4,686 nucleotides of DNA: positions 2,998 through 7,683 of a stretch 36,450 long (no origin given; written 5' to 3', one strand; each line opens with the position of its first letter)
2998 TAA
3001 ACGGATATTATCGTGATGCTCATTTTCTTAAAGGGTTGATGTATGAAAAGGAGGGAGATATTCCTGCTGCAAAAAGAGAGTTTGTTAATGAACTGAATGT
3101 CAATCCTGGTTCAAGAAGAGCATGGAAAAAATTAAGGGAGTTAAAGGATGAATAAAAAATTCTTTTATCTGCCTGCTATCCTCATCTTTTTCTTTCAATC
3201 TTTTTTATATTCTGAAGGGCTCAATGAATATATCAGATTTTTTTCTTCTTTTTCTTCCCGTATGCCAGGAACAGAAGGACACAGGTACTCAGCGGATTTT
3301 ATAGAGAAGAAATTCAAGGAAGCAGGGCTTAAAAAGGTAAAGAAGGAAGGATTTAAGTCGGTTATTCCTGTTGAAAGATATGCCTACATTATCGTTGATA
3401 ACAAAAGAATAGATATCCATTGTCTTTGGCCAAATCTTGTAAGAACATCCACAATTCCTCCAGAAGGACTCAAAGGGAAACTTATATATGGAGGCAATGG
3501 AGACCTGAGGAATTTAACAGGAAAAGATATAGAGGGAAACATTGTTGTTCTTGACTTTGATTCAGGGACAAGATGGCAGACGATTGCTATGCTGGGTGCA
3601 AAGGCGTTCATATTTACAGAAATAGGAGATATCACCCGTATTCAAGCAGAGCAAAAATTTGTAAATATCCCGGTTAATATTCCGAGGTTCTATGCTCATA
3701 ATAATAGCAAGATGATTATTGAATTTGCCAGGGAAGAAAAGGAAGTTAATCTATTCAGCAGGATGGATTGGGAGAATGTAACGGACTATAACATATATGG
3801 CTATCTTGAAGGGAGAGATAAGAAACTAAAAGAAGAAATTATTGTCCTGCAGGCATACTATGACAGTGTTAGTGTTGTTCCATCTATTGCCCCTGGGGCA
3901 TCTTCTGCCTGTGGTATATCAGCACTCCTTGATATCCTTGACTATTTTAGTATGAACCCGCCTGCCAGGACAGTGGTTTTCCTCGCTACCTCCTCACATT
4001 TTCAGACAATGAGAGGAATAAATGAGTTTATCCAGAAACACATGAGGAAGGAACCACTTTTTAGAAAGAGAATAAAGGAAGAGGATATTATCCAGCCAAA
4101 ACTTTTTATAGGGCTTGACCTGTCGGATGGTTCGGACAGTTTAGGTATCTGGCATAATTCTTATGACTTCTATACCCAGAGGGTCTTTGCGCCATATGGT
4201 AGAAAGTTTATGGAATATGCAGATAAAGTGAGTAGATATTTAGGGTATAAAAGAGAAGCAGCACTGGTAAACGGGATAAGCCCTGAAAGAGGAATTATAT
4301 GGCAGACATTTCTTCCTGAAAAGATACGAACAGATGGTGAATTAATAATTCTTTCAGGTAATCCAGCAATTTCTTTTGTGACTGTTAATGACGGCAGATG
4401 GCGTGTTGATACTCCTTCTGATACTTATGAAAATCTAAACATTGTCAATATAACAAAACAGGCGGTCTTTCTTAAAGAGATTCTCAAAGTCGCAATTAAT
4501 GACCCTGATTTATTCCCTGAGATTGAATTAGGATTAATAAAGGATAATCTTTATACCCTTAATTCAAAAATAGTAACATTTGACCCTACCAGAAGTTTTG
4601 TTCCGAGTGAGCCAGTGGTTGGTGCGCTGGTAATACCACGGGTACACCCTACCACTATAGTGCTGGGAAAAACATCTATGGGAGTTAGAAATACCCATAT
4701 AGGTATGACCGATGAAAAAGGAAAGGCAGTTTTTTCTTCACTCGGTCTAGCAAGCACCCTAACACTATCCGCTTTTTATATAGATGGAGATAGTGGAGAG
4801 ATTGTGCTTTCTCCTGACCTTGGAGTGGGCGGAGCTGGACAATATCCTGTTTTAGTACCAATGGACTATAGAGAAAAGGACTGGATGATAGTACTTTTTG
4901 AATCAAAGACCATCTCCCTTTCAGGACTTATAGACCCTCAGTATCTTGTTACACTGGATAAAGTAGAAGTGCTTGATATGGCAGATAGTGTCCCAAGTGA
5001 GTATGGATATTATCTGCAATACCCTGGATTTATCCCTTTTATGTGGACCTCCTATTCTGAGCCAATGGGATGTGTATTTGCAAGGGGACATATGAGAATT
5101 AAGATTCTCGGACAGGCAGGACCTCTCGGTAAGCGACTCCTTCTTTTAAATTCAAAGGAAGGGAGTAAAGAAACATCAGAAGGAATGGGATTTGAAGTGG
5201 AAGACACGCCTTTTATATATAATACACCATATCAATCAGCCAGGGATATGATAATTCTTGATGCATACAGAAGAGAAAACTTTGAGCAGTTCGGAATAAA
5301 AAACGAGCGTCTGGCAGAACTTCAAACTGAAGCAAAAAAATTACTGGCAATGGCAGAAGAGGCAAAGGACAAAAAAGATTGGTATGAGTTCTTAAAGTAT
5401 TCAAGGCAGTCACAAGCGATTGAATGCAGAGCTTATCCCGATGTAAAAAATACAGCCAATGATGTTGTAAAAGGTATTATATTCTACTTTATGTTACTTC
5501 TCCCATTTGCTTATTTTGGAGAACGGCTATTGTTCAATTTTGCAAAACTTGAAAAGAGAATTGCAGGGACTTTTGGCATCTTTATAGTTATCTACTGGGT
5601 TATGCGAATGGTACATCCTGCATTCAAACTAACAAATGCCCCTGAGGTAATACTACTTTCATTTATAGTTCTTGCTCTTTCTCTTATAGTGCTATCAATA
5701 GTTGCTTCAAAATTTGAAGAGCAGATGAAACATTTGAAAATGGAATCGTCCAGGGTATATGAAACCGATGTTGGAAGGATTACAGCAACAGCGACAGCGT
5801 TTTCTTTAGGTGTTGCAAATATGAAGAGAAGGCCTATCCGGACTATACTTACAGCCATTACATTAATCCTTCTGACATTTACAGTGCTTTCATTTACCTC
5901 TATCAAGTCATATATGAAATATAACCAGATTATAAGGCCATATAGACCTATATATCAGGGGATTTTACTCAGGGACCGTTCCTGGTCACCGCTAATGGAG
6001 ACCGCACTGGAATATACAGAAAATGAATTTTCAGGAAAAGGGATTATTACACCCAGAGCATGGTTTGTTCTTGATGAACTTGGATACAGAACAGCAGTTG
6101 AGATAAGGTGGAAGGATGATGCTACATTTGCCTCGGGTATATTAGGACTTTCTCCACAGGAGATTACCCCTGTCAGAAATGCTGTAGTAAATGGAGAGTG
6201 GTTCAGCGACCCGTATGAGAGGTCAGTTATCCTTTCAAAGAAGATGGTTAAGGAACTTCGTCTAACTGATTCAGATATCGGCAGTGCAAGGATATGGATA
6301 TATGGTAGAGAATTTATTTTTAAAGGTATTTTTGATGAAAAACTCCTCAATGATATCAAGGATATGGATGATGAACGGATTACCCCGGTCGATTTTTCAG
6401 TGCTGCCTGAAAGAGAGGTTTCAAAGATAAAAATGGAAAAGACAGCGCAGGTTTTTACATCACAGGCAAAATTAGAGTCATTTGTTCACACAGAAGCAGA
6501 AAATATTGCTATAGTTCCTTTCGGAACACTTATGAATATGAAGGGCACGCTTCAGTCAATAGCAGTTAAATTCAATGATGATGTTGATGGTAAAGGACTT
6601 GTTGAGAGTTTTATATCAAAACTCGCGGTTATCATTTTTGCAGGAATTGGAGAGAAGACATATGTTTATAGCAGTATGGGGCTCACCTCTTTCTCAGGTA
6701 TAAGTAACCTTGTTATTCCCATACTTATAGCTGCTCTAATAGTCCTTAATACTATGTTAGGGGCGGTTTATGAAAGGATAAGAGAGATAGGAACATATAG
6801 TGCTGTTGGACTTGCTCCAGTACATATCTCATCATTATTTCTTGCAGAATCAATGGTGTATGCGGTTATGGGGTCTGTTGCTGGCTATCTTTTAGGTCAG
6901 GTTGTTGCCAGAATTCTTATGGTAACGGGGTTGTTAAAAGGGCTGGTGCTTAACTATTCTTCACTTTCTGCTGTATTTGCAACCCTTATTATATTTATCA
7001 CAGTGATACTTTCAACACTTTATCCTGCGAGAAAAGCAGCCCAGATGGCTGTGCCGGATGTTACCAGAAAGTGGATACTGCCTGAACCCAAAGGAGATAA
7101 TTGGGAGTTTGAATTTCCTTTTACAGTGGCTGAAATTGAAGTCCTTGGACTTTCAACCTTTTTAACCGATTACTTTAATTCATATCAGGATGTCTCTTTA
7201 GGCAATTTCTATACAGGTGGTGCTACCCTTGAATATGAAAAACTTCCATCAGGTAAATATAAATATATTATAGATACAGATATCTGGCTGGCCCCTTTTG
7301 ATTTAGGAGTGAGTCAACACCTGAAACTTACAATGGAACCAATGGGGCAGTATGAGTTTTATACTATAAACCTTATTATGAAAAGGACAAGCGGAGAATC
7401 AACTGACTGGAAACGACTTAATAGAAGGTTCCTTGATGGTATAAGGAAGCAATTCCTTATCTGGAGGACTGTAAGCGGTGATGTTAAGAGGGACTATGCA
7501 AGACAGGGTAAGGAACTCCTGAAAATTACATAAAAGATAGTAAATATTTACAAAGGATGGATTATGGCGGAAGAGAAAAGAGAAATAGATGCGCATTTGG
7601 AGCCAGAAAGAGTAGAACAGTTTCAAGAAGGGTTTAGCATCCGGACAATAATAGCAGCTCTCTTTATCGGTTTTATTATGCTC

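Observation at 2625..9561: TPR lipoprotein / M28-like-FtsX giant fusion / OPT-like membrane protein operon with no ATPase partner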

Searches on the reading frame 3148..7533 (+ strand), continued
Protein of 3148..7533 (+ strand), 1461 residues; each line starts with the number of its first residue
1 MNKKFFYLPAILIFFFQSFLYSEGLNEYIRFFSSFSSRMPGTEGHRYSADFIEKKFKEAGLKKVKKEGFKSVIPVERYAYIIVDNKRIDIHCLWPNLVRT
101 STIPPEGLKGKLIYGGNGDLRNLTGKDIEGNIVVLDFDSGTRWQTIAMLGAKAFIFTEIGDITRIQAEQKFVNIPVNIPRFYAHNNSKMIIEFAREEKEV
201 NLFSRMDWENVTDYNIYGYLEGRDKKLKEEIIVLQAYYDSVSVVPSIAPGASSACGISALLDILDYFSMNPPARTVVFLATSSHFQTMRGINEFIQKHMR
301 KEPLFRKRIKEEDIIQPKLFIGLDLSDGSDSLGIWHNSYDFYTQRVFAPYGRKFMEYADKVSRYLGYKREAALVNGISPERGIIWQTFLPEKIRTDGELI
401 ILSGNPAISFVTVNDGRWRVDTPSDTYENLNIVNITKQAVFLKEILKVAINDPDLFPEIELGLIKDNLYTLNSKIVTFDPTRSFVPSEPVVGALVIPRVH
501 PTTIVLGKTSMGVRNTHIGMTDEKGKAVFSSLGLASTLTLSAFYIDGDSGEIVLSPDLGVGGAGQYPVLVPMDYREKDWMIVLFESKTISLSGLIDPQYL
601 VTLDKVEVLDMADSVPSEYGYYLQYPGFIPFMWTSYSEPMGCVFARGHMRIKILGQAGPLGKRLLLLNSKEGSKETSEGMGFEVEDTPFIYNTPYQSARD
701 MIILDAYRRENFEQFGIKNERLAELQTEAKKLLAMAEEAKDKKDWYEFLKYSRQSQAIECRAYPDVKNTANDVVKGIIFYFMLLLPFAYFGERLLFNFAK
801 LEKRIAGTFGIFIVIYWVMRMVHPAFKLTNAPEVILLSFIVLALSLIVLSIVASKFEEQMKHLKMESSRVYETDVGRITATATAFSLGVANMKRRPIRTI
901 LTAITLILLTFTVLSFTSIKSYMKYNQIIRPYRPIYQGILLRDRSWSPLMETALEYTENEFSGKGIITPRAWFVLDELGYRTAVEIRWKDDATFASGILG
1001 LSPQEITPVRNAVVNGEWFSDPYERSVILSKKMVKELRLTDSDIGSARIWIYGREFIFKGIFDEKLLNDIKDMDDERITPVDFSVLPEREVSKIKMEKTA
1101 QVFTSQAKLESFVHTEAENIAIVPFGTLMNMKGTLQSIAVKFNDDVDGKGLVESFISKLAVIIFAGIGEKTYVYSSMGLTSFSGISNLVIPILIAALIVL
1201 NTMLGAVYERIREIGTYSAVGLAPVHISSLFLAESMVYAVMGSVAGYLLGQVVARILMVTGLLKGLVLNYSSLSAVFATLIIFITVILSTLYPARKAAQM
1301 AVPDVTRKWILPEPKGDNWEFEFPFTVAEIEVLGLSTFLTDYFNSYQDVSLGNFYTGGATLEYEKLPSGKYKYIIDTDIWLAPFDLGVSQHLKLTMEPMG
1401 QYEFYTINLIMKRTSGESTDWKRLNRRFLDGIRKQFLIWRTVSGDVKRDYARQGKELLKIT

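Call 63: find_encoding_contigs(protein=P0218, flank=10000, max_places=1)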
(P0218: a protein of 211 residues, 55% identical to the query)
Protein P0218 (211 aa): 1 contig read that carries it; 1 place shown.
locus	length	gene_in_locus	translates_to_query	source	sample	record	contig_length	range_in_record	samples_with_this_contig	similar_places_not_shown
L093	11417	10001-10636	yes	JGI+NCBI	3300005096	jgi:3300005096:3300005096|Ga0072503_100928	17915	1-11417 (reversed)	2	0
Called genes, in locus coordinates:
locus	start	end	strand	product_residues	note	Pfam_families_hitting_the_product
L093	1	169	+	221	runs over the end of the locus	PF02254:TrkA_N, PF03721:UDPG_MGDP_dh_N (weak), PF02080:TrkA_C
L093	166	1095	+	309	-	PF00005:ABC_tran, PF13304:AAA_21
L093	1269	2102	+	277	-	PF17848:Zn_ribbon_ACC, PF01039:Carboxyl_trans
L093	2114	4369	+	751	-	PF07244:POTRA, PF08478:POTRA_1 (faint), PF07244:POTRA, PF08479:POTRA_2 (weak), PF07244:POTRA, PF01103:Omp85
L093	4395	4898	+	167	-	PF03938:OmpH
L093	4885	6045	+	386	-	PF03331:LpxC, PF22817:ApeP-like (faint), PF07977:FabA, PF22818:ApeI-like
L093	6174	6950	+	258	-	PF25087:GMPPB_C (faint), PF00132:Hexapep (weak), PF25084:LbH_EIF2B (faint), PF00132:Hexapep (weak), PF13720:Acetyltransf_11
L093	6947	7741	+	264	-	PF17930:LpxI_N, PF06230:LpxI_C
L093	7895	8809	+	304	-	PF01408:GFO_IDH_MocA, PF22725:GFO_IDH_MocA_C3, PF02894:GFO_IDH_MocA_C (weak)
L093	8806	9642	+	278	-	-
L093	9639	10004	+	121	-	PF05402:PqqD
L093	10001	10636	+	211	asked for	PF02687:FtsX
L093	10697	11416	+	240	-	PF02463:SMC_N (faint), PF00005:ABC_tran, PF13304:AAA_21 (faint)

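Call 65: search_protein_families(library=pfam, proteins=[L090:8605-9546:+, L093:8806-9639:+, L001:17200-18189:+], max_evalue=1)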
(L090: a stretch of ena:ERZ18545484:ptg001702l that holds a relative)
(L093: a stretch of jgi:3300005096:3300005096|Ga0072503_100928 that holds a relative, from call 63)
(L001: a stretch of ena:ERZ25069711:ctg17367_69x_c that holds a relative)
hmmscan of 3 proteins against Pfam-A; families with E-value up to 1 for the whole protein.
L090:8605-9546:+ (314 aa): 1 family
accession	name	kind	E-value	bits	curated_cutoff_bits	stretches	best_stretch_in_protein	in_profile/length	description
PF07293.16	DUF1450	-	0.02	15.1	30.1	1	118-139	33-54/75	Protein of unknown function (DUF1450)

L093:8806-9639:+ (278 aa): 3 families
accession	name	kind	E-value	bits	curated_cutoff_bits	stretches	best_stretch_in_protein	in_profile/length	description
PF04574.18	DUF592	-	0.014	15.6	24.5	1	93-135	23-65/153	Protein of unknown function (DUF592)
PF08600.16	NuBaID_C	-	0.086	13.4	20.2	1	92-144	5-57/103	NuBaID, C-terminal domain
PF12172.15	zf-ChsH2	-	0.34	11.2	23.2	1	106-119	11-24/37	ChsH2, rubredoxin-like zinc ribbon domain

L001:17200-18189:+ (330 aa): 0 families

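Call 77: search_protein_families(library=pfam, alignment_id=A5, max_evalue=0.001)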
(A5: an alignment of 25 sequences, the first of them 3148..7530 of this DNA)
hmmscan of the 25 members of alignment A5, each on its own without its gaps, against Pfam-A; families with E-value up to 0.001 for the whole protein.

A. member 1, window:3148-7530:+ (1461 aa): 2 families
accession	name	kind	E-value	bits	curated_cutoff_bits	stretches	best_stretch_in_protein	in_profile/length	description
PF02687.27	FtsX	-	8.5e-14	52.1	25.5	1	1189-1300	5-118/120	FtsX-like permease C-terminal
PF04389.22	Peptidase_M28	-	9.7e-07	29.1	21.3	1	215-325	1-94/193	Peptidase family M28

B. families by the number of members that match (of 25 scanned): 11 families
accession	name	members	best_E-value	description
PF02687.27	FtsX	25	2.5e-18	FtsX-like permease C-terminal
PF04389.22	Peptidase_M28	19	5e-11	Peptidase family M28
PF12704.14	MacB_PCD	7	2.4e-08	MacB-like periplasmic core domain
PF13205.12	Big_5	3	2.8e-25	Bacterial Ig-like domain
PF20581.3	DUF6785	1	9e-120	Family of unknown function (DUF6785)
PF20580.3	DUF6784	1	3.2e-29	Domain of unknown function (DUF6784)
PF01476.26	LysM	1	4.5e-16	LysM domain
PF22310.2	NMB0315_dom_I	1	8.2e-05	NMB0315-like, domain I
PF05234.16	UAF_Rrn10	1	0.00047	UAF complex subunit Rrn10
PF13240.11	Zn_Ribbon_1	1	0.00064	zinc-ribbon domain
PF05450.20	Nicastrin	1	0.00086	Nicastrin large lobe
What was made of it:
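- One family member carries LysM and an NMB0315 (M23-related) domain (call 77).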

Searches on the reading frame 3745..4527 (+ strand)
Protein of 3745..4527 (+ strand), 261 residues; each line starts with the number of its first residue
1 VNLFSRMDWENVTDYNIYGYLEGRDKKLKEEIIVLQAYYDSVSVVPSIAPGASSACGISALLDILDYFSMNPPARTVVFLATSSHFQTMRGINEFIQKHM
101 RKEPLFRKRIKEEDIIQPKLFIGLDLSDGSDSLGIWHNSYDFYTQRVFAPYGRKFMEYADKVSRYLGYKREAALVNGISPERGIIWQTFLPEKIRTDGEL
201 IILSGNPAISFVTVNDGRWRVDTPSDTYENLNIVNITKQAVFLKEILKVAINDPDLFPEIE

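Call 52: search_solved_structures(query=A3, max_evalue=10, show_alignments=4)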
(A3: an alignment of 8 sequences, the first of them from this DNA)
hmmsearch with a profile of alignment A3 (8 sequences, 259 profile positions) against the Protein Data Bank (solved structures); distinct sequences matched with E-value up to 10: 11.
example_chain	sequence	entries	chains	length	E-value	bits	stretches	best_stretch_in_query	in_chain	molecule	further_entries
2anp_A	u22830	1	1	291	2.1e-06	30.5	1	17-109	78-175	leucyl aminopeptidase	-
3b3t_A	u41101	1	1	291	3.7e-05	26.5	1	17-109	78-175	Bacterial leucyl aminopeptidase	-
1amp_A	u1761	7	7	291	5.5e-05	25.9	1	17-109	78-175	AMINOPEPTIDASE | PROTEIN (AMINOPEPTIDASE) | BACTERIAL LEUCYL AMINOPEPTIDASE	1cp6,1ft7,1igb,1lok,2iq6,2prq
3b3v_A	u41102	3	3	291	5.8e-05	25.8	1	17-109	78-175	Bacterial leucyl aminopeptidase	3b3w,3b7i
1rtq_A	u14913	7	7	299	5.9e-05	25.8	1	17-109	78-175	Bacterial leucyl aminopeptidase | Aminopeptidase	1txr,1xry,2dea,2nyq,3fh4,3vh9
3b35_A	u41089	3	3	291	6.9e-05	25.6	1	17-106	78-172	Bacterial leucyl aminopeptidase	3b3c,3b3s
7tm3_7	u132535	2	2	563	0.00013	24.7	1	32-131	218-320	Nicalin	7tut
6hc6_A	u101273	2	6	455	0.00021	24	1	10-104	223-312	Aminopeptidase YwaD | Aminopeptidase Y (Arg Lys Leu preference)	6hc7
6w6l_5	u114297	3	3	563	0.00096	21.8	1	32-98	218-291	Nicalin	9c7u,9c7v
2ek8_A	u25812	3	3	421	0.047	16.3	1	15-80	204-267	Aminopeptidase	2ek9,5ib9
7dc3_A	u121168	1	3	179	1.3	11.5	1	164-221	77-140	Isoform 2 of Myelin regulatory factor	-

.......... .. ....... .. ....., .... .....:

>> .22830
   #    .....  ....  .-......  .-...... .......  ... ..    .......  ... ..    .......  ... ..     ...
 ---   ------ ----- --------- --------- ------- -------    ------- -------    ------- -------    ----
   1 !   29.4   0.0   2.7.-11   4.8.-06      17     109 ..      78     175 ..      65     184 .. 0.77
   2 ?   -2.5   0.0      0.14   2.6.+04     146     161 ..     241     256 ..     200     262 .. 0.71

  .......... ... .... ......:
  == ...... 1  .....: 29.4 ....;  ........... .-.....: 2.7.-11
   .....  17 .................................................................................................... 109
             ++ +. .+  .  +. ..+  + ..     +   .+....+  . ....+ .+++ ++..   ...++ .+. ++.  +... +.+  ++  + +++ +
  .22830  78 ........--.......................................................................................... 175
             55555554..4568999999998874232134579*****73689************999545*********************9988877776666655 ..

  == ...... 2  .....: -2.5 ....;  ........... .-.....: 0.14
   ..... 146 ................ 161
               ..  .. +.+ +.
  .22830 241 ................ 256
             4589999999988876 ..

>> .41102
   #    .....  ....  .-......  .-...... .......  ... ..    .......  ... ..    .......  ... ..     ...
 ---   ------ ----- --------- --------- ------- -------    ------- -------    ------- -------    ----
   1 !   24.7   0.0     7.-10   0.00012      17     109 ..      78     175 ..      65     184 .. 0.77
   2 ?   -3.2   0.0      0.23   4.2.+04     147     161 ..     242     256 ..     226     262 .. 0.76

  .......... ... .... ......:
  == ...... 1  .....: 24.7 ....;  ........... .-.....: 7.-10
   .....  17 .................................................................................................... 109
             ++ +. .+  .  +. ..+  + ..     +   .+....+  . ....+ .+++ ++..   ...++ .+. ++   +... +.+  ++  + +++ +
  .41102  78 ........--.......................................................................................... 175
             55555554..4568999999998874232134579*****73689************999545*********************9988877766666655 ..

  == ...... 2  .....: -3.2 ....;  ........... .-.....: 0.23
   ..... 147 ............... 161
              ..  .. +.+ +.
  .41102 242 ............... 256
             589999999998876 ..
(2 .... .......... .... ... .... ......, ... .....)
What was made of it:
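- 3214..4527 (+): M28 fold with a PA-type insert (aa 23-460); zinc-site residues substituted, so a pseudo-peptidase. Active-site alignment to 1AMP (call 52).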
